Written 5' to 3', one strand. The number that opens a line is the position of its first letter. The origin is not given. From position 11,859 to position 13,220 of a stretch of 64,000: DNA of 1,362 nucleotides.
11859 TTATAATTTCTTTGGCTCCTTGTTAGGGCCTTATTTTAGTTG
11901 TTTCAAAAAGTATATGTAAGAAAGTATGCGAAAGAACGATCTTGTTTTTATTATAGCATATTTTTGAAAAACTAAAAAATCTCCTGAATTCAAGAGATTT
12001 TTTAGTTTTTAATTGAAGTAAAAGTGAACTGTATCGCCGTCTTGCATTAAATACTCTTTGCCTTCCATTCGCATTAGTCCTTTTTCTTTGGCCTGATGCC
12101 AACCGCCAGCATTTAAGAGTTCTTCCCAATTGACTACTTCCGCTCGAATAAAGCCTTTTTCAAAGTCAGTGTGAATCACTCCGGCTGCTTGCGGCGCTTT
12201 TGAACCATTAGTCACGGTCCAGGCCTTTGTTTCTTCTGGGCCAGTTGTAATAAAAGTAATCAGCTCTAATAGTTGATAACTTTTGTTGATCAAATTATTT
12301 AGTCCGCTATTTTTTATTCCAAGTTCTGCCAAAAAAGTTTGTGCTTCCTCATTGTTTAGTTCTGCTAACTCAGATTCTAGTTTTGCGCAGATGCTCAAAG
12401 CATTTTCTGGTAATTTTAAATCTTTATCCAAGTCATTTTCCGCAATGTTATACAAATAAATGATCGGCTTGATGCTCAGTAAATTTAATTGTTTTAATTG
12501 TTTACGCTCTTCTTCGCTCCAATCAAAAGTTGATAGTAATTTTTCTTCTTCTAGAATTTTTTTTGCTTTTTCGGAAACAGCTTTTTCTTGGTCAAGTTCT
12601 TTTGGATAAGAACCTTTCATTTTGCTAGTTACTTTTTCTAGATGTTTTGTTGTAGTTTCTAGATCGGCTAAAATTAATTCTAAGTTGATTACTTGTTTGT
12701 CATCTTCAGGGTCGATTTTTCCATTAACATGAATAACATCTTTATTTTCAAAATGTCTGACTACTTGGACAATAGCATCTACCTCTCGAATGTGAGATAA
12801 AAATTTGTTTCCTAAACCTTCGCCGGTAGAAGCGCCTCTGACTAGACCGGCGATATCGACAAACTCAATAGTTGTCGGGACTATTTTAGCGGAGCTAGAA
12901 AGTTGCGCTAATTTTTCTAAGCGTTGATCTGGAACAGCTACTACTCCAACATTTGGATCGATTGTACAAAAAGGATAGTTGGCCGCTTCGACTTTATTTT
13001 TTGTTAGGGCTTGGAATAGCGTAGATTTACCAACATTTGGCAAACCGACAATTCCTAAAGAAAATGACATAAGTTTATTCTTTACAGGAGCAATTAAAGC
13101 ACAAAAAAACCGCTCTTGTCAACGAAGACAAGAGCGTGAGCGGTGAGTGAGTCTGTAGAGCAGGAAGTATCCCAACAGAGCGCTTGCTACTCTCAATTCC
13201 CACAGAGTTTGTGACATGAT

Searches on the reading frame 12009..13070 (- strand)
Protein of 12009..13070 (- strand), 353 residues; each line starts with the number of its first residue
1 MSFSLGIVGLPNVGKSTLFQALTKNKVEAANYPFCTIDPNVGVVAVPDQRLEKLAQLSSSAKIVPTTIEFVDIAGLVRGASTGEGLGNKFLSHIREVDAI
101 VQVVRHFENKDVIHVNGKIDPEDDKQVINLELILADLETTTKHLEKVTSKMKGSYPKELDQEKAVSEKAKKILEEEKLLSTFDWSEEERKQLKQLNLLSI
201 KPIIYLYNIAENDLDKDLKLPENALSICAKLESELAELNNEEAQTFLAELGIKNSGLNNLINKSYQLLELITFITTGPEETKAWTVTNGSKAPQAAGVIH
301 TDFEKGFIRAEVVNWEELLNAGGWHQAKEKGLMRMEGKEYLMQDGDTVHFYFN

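Call 47: search_protein_families(library=pfam, proteins=[window:12009-13070:-], max_evalue=0.00001)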
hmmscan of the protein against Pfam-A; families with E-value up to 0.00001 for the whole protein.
window:12009-13070:- (353 aa): 3 families
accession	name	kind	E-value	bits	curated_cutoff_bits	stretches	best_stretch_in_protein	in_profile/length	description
PF06071.19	YchF-GTPase_C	-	5.7e-36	123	27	1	270-353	1-84/84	Protein of unknown function (DUF933)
PF01926.29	MMR_HSR1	-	2.8e-23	82.6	21.9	1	5-113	2-86/113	50S ribosome-binding GTPase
PF02421.24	FeoB_N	-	2.7e-08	33.9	27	1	6-50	4-48/156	Ferrous iron transport protein B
